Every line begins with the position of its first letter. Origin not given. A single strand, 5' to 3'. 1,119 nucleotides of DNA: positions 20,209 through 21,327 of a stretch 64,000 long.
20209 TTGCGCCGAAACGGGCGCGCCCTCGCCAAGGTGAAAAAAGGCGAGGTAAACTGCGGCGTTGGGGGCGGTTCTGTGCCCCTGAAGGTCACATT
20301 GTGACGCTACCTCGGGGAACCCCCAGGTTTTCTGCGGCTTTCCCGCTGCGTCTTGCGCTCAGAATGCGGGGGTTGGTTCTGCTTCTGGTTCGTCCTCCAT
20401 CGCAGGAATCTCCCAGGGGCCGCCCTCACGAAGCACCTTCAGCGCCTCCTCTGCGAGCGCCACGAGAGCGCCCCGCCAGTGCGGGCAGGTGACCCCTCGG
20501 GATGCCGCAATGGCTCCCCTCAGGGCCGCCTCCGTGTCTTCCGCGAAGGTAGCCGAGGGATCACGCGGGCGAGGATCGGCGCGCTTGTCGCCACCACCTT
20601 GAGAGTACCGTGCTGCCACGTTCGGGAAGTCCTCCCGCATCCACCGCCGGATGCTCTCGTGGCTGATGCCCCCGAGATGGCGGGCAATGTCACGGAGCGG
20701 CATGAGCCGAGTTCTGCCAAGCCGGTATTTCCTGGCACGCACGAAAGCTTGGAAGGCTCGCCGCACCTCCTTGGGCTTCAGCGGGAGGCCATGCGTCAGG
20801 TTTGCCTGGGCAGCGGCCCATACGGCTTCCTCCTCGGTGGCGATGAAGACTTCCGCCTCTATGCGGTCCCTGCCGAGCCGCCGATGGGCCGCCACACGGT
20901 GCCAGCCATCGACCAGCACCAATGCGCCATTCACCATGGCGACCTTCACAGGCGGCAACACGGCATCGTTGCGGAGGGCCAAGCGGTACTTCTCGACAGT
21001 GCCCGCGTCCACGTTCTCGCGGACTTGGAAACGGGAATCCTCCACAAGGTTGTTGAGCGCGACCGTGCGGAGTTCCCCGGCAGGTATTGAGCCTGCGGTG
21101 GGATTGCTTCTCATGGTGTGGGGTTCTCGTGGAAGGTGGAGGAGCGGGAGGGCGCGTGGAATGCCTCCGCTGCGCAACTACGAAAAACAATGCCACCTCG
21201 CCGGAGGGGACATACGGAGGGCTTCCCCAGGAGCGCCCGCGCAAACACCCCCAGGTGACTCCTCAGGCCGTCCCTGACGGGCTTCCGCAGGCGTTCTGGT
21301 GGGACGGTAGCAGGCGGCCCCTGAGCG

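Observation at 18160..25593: Tandem array at tRNA-Gly: intact 7.4-kb element beside the prophage, candidate new satellite type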

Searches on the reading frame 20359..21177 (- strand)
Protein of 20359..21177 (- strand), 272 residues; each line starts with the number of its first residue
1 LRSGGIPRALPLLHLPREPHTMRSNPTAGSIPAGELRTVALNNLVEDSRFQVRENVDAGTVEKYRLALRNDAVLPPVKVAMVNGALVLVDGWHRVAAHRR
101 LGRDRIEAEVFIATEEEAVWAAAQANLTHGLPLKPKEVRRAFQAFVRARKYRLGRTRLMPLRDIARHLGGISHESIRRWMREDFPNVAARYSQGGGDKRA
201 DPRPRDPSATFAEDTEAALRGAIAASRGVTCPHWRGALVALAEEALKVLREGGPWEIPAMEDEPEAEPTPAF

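Call 8: search_protein_families(library=pfam, max_evalue=0.01, proteins=[window:20359-21177:-])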
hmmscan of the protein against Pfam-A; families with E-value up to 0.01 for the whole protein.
window:20359-21177:- (272 aa): 1 family
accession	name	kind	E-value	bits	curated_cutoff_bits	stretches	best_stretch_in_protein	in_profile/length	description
PF13565.12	HTH_32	-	0.0037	18.2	33.7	0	150-180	45-73/73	Homeodomain-like domain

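Call 25: search_protein_families(library=phrogs, max_evalue=0.01, proteins=[window:20359-21114:-])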
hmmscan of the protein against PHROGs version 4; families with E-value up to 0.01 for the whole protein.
window:20359-21114:- (251 aa): 1 family
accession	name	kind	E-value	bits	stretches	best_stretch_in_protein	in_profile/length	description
phrog_1033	-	DNA, RNA and nucleotide metabolism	2.9e-15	57.9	1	7-124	25-148/334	ParB-like partition protein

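Call 27: find_homologous_proteins(query=window:20359-21114:-, max_evalue=0.00001)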
Query window:20359-21114:- (251 aa): 42 proteins with E <= 0.00001 among 6293 candidates.
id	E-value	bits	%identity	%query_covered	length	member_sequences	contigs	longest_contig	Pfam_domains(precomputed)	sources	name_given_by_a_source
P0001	1.8e-161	553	100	100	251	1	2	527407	PF02195.27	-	-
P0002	2.2e-98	347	69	94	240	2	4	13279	PF02195.27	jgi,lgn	-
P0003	4.1e-90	320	69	91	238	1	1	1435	PF02195.27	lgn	-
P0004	8.8e-58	214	49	87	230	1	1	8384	PF02195.27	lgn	-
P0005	1.8e-56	210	45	93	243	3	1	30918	-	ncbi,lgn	-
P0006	6.4e-54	201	47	89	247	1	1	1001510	PF02195.27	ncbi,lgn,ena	-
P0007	2.8e-53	199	46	95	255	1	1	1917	-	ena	-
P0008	4.3e-53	198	50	89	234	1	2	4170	-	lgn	-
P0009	1.9e-52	196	47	88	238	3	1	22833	PF02195.27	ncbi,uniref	ncbi:ParB N-terminal domain-containing protein [Roseomonas sp. CAU 1739]|uniref:ParB N-terminal doma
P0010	6.4e-52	195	47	92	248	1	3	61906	-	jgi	jgi:hypothetical protein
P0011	1.7e-51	193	47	78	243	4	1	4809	-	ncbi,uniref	ncbi:ParB/RepB/Spo0J family partition protein [Tabrizicola sp.]|uniref:ParB/RepB/Spo0J family partit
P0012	6.6e-51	191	44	91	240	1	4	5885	PF02195.27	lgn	-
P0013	1.2e-50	190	43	96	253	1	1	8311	PF02195.27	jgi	jgi:hypothetical protein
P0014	1.4e-50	190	45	87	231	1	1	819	PF02195.27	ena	-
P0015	1.9e-50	190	47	87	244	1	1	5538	PF02195.27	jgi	jgi:hypothetical protein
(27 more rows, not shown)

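Call 28: find_encoding_contigs(protein=P0006, flank=10000, max_places=3)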
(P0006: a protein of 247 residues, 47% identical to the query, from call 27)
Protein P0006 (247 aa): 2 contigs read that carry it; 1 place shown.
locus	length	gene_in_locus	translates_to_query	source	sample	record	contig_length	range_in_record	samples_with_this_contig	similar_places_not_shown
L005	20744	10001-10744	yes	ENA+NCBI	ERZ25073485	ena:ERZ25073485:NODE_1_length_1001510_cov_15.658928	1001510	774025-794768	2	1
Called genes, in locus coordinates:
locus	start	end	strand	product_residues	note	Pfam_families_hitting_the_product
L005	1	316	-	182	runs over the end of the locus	PF00227:Proteasome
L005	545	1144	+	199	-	PF00475:IGPD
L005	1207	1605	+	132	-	PF10947:DUF2628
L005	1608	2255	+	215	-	PF00117:GATase, PF01174:SNO (faint)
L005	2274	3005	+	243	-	PF00977:His_biosynth, PF01207:Dus (faint)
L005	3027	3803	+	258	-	PF00977:His_biosynth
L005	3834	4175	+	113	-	PF01503:PRA-PH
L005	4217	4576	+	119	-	PF11969:DcpS_C, PF01230:HIT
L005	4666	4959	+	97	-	-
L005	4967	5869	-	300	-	PF01078:Mg_chelatase, PF07728:AAA_5 (faint), PF00493:MCM (weak), PF13335:Mg_chelatase_C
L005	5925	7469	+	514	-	PF00239:Resolvase, PF07508:Recombinase, PF13408:Zn_ribbon_recom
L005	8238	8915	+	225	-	PF00239:Resolvase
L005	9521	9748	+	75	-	-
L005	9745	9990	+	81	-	PF11123:DNA_Packaging_2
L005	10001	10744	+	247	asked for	PF02195:ParB_N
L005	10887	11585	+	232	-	-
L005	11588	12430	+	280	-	-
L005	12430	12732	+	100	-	-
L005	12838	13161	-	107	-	-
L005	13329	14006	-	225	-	PF13541:ChlI, PF01078:Mg_chelatase (weak)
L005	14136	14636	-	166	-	-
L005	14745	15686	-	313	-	PF02951:GSH-S_N, PF02955:GSH-S_ATP, PF08443:RimK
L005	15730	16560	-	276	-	PF13369:Transglut_core2, PF13371:TPR_9, PF13432:TPR_16 (weak)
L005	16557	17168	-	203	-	PF04972:BON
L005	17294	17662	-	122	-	PF02021:UPF0102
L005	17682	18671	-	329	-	PF00590:TP_methylase, PF23016:RsmI_C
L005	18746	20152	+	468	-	PF04348:LppC, PF13458:Peripla_BP_6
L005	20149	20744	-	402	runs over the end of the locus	PF04055:Radical_SAM, PF06969:HemN_C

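Call 29: find_encoding_contigs(protein=P0002, flank=10000, max_places=4)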
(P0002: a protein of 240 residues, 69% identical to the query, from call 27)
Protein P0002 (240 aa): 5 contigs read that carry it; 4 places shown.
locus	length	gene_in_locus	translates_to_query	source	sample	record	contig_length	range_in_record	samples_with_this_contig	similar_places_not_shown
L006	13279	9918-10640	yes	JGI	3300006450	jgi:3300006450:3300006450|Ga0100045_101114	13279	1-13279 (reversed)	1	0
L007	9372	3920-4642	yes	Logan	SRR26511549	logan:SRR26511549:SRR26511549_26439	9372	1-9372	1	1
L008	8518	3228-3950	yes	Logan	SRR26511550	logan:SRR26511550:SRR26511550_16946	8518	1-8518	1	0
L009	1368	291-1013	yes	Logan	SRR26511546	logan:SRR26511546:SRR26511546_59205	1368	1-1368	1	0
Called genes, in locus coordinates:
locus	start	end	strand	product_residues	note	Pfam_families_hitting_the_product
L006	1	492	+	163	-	?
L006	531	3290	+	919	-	PF01751:Toprim, PF01131:Topoisom_bac, PF01396:Zn_ribbon_Top1, PF13368:Toprim_C_rpt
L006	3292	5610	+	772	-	PF17876:CSD2, PF00773:RNB, PF00575:S1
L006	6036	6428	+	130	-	PF00850:Hist_deacetyl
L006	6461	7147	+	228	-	PF13541:ChlI, PF01078:Mg_chelatase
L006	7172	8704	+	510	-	PF00239:Resolvase, PF07508:Recombinase, PF13408:Zn_ribbon_recom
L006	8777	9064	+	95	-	-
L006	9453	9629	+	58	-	-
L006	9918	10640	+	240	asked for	PF02195:ParB_N (weak)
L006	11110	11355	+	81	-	-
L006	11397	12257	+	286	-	PF01078:Mg_chelatase, PF07728:AAA_5 (faint), PF00493:MCM (weak), PF13335:Mg_chelatase_C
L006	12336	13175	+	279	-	PF02569:Pantoate_ligase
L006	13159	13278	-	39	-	?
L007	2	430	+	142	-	?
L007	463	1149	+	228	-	PF13541:ChlI, PF01078:Mg_chelatase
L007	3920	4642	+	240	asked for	PF02195:ParB_N (weak)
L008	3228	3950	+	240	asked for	PF02195:ParB_N (weak)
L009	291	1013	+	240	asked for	PF02195:ParB_N (weak)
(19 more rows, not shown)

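Call 30: find_encoding_contigs(protein=P0009, flank=10000, max_places=3)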
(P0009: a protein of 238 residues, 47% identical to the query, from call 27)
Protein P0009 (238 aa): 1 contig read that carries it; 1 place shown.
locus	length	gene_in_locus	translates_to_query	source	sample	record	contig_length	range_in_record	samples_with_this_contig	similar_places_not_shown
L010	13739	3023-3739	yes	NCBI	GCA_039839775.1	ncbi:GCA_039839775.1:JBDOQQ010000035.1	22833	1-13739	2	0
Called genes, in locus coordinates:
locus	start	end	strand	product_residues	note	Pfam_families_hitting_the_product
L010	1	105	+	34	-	PF13586:DDE_Tnp_1_2 (weak)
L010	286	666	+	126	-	PF10386:DUF2441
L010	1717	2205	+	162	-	PF00075:RNase_H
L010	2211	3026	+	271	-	PF24072:T7_gp14 (weak)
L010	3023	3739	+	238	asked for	PF02195:ParB_N (weak)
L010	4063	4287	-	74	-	-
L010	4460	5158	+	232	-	PF00239:Resolvase, PF20552:HTH_62 (faint)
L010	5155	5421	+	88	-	-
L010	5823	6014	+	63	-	-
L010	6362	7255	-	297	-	PF18928:DUF5677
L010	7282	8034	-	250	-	PF00589:Phage_integrase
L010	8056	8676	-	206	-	PF20172:DUF6538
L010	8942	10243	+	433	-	PF13356:Arm-DNA-bind_3, PF22022:Phage_int_M, PF00589:Phage_integrase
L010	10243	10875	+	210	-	-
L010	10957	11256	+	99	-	-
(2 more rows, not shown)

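Call 37: find_related_loci(query=A1, collection=genome_contigs, flank=10000)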
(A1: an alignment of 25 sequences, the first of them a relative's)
Query A1 (251 aa) in genome_contigs; peptide patterns used: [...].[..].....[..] (x = any residue, [..] = any of these).
41 stretches matched a pattern; 21 encode a relative of the query (tblastn E <= 1e-3); 21 distinct loci.
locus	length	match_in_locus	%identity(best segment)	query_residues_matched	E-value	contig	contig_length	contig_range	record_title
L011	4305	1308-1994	46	18-241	3e-60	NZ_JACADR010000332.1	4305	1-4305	Roseomonas rosulenta strain OP-27 332, whole genome shotgun sequence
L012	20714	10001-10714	43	10-238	2e-58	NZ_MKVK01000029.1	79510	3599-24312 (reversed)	MAG: Magnetospirillum sp. 64-120 scnpilot_p_inoc_scaffold_444, whole genome shotgun sequence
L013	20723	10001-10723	46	6-237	1e-58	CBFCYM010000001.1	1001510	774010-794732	MAG TPA_asm: uncultured Rhodospirillales bacterium isolate SRR26215674_binner12_Refined_105 genome assembly, contig: ERZ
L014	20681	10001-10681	48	20-240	4e-57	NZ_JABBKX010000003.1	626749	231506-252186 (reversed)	Neoroseomonas marina strain JC162 Scaffold3, whole genome shotgun sequence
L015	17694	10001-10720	47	2-238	2e-55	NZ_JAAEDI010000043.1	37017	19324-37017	Neoroseomonas terrae strain LMG 31159 contig00043, whole genome shotgun sequence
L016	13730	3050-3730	47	17-238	3e-51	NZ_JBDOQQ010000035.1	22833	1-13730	Roseomonas sp. CAU 1739 contig35, whole genome shotgun sequence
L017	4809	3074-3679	47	20-215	2e-49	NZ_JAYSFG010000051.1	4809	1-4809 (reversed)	MAG: Tabrizicola sp. isolate ZZ2_ZZA25_bin.17 NODE_6504_length_4809_cov_4.695835, whole genome shotgun sequence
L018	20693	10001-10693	39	1-236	7e-49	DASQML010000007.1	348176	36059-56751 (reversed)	MAG TPA_asm: Microvirga sp. isolate SMAG_U10747 k141_529623, whole genome shotgun sequence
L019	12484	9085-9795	41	7-247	1e-44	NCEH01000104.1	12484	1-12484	MAG: Rhizobiales bacterium 32-66-11 04302015_32_scaffold_1414, whole genome shotgun sequence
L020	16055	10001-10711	41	7-247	3e-44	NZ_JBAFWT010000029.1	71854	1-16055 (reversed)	Xanthobacter sp. DSM 24535 strain W30 Contig029, whole genome shotgun sequence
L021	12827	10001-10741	40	15-237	2e-43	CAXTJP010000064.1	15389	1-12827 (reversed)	MAG TPA_asm: uncultured Acetobacteraceae bacterium isolate public_ERR4179389_metawrap_bin.4 genome assembly, contig: pub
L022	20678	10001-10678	36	14-240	8e-43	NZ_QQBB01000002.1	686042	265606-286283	Microvirga subterranea strain DSM 14364 Ga0244528_102, whole genome shotgun sequence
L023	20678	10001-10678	41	20-247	9e-43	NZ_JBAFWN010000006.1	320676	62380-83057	Xanthobacter sp. VTT E-85242 strain VTT-E-85242 Contig006, whole genome shotgun sequence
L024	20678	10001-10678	41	20-247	4e-42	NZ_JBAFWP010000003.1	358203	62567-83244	Xanthobacter sp. VTT E-85238 strain VTT-E-85238 Contig003, whole genome shotgun sequence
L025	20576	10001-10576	41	17-208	3e-39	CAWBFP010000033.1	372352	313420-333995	MAG: uncultured Alphaproteobacteria bacterium isolate MFD04850.bin.2.257 genome assembly, contig: contig_52695, whole ge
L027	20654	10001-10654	41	17-235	2e-36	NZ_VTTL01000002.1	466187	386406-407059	Xanthobacter oligotrophicus strain 29k NODE_2_length_466187, whole genome shotgun sequence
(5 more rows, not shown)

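Call 40: search_protein_families(library=pfam, max_evalue=0.01, proteins=[L014:7504-9072:+, L019:8279-9043:+, L012:9282-10004:+, L015:8632-9198:+, L015:9204-10016:+, L012:6087-9263:+, L012:2598-4154:+, L019:4837-6189:-, L019:3929-4840:-, L020:11408-15256:+])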
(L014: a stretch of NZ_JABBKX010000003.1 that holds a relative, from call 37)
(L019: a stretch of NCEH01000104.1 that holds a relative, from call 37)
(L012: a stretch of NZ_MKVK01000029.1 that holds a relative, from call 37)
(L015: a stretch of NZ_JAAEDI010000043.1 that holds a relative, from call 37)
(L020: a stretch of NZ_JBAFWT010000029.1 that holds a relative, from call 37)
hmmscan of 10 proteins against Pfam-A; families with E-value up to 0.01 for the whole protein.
L014:7504-9072:+ (522 aa): 3 families
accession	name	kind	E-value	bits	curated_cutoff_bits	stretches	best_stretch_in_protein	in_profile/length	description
PF20172.3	DUF6538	-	2.6e-13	49.8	27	1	14-67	6-59/60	Domain of unknown function (DUF6538)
PF02899.23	Phage_int_SAM_1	-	0.00022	21.9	22.3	1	229-295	13-81/83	Phage integrase, N-terminal SAM-like domain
PF00589.27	Phage_integrase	-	0.0092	16.2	27.1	0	325-473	6-144/172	Phage integrase family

L019:8279-9043:+ (254 aa): 1 family
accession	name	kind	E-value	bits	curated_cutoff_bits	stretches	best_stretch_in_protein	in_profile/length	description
PF00075.30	RNase_H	-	2.6e-36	125.3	25.8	1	87-224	5-140/141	RNase H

L012:9282-10004:+ (240 aa): 0 families

L015:8632-9198:+ (188 aa): 0 families

L015:9204-10016:+ (270 aa): 1 family
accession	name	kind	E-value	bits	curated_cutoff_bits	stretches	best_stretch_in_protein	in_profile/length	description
PF24072.1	T7_gp14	-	1.9e-10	41.4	27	1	6-246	5-171/187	T7 virus internal virion protein gp14 family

L012:6087-9263:+ (1058 aa): 6 families
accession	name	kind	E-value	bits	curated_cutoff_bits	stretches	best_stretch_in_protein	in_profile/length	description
PF18766.7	SWI2_SNF2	-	7.7e-76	255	26.7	1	277-505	1-219/221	SWI2/SNF2 ATPase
PF04313.20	HSDR_N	-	6.1e-39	134.4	25.1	1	10-218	2-195/198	Type I restriction enzyme R protein N terminus (HSDR_N)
PF11867.13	T1RH-like_C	-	4.2e-38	132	26.8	1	722-1030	3-314/329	Type I restriction enzyme HindI endonuclease subunit-like, C-terminal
PF04851.21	ResIII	-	3e-19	70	22.5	1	284-441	10-162/164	Type III restriction enzyme, res subunit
PF22679.2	T1R_D3-like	-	1.5e-17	64.9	27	1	546-701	3-156/158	Type I restriction enzyme subunit R domain 3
PF00270.35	DEAD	-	0.00087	19.5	26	1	311-441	24-160/167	DEAD/DEAH box helicase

L012:2598-4154:+ (518 aa): 7 families
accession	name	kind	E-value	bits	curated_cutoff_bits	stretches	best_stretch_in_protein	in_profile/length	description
PF02384.22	N6_Mtase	-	4.7e-77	259.8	20.4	1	142-473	3-307/311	N-6 DNA Methylase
PF12161.14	HsdM_N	-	5.1e-19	69.7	24.5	1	7-129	2-129/135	HsdM N-terminal domain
PF01170.24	UPF0020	-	2.7e-05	24.4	22.3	1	187-284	31-140/197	RMKL-like, methyltransferase domain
PF05175.20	MTS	-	2.8e-05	24.3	23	1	176-279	22-112/170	Methyltransferase small domain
PF07669.17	Eco57I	-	5e-05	23.9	25.3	1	253-355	62-168/171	Eco57I restriction-modification methylase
PF03602.21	Cons_hypoth95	-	0.0018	18.4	24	1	187-279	44-127/182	Conserved hypothetical protein 95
PF13847.12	Methyltransf_31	-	0.0059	16.7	27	0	187-276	6-85/145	Methyltransferase domain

L019:4837-6189:- (450 aa): 1 family
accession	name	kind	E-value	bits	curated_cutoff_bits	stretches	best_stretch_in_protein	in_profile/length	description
PF01420.25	Methylase_S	-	4.3e-20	73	22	2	21-192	1-157/168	Type I restriction modification DNA specificity domain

L019:3929-4840:- (303 aa): 1 family
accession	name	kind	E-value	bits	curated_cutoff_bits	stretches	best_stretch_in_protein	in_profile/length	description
PF14267.11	DUF4357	-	2.5e-17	63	38.4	1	236-281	3-48/54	Domain of unknown function (DUF4357)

L020:11408-15256:+ (1282 aa): 7 families
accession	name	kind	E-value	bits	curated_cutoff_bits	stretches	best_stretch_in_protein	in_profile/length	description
PF08463.15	EcoEI_R_C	-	2.5e-44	151.7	24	1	1117-1278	1-163/163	EcoEI R protein C-terminal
PF04851.21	ResIII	-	1.5e-30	106.7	22.5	1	578-760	3-163/164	Type III restriction enzyme, res subunit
PF18766.7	SWI2_SNF2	-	2.4e-14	54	26.7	1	584-786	3-186/221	SWI2/SNF2 ATPase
PF13643.11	DUF4145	-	9.5e-10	38.9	23.1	1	180-267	3-85/88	Domain of unknown function (DUF4145)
PF00270.35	DEAD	-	3.7e-09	37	26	1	582-716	3-128/167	DEAD/DEAH box helicase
PF04313.20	HSDR_N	-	4.9e-09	36.8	25.1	1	449-519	124-187/198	Type I restriction enzyme R protein N terminus (HSDR_N)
PF00271.37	Helicase_C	-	2.2e-08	34.8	23.5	1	854-964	6-108/110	Helicase conserved C-terminal domain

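Call 41: find_related_loci(query=A1, collection=viral_contigs, flank=10000)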
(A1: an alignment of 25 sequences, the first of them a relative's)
Query A1 (251 aa) in viral_contigs; peptide patterns used: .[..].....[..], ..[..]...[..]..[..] (x = any residue, [..] = any of these).
108 stretches matched a pattern; 14 encode a relative of the query (tblastn E <= 1e-3); 14 distinct loci.
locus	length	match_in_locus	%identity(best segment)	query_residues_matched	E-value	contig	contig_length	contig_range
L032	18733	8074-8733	40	18-235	1e-37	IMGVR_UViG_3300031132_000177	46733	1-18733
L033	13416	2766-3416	39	18-235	1e-35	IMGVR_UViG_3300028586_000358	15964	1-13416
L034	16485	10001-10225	53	87-162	6e-17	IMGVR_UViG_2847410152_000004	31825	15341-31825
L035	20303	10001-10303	37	13-110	1e-14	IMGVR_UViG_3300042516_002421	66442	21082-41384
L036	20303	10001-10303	37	13-110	1e-14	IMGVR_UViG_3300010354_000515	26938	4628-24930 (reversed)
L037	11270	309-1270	32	2-126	7e-12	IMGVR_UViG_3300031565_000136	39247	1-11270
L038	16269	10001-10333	31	20-136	3e-9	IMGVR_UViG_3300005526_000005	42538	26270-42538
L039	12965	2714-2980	34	62-159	3e-9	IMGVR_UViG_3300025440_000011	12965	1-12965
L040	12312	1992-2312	30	12-120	5e-9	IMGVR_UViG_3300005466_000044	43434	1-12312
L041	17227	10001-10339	29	40-160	1e-8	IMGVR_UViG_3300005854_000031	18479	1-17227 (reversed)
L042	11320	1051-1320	29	62-160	2e-7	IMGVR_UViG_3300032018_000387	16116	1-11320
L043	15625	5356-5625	29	62-160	2e-7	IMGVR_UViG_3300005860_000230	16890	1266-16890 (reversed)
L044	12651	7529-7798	29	62-160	5e-7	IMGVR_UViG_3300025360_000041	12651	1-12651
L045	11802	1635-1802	34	52-107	6e-6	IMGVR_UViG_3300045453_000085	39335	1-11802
